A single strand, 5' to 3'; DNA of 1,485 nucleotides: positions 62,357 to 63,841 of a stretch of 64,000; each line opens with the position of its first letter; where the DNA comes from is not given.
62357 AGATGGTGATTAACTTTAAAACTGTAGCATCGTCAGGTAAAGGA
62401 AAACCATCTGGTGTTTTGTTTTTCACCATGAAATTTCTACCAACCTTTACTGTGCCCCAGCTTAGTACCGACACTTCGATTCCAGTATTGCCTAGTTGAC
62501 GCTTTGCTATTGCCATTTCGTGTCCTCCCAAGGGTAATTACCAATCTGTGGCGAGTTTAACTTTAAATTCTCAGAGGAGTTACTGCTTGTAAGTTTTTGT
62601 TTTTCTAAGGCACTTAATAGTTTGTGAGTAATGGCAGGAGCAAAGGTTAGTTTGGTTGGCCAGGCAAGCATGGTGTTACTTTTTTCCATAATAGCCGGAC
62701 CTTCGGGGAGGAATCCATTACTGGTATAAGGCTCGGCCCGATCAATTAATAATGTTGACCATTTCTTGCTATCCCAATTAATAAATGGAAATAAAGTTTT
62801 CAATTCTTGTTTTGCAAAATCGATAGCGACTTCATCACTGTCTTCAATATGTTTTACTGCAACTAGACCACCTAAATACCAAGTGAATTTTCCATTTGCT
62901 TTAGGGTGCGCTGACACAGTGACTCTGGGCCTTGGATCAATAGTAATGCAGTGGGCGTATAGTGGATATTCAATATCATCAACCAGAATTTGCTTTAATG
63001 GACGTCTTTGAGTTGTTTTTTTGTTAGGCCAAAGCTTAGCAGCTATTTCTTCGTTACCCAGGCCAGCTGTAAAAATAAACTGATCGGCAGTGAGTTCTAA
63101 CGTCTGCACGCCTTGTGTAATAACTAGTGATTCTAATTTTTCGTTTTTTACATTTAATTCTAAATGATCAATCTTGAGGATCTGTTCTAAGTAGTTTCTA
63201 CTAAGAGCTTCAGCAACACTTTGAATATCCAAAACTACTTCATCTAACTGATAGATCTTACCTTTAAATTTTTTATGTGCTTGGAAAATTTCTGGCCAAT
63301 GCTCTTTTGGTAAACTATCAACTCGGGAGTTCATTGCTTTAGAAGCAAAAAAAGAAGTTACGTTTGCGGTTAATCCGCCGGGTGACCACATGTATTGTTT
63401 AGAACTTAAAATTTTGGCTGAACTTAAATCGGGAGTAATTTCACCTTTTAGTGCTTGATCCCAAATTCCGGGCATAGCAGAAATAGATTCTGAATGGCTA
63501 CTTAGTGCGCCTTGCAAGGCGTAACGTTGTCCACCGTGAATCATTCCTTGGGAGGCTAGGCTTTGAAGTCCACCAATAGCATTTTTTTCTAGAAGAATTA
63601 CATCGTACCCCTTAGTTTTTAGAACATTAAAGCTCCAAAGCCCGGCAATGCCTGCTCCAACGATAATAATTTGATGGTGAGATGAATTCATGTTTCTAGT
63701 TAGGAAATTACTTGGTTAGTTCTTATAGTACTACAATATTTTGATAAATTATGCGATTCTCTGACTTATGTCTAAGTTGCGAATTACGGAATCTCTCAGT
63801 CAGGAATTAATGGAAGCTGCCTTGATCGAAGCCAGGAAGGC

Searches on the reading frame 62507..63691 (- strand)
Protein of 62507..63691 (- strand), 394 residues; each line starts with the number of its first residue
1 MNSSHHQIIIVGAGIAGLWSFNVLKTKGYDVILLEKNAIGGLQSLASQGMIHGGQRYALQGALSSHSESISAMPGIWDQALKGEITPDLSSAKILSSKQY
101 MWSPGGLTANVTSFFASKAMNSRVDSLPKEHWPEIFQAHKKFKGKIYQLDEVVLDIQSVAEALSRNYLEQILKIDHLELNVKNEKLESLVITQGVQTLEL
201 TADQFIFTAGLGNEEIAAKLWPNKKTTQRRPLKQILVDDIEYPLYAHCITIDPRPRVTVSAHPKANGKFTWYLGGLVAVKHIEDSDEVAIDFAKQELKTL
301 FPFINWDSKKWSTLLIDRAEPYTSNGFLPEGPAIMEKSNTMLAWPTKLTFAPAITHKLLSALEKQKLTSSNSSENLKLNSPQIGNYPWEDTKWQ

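Call 54: find_encoding_contigs(protein=window:62507-63691:-, flank=10000, max_places=4)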
Protein window:62507-63691:- (394 aa): no gene with exactly this product is on record in the collection.

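Call 80: search_protein_families(library=pfam, proteins=[window:62507-63691:-], max_evalue=0.00001)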
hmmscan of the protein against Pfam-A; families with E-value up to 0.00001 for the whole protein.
window:62507-63691:- (394 aa): 1 family
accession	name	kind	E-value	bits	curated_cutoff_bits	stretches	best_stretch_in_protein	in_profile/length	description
PF01266.30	DAO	-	6.8e-14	52.6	27.9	1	8-312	2-308/353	FAD dependent oxidoreductase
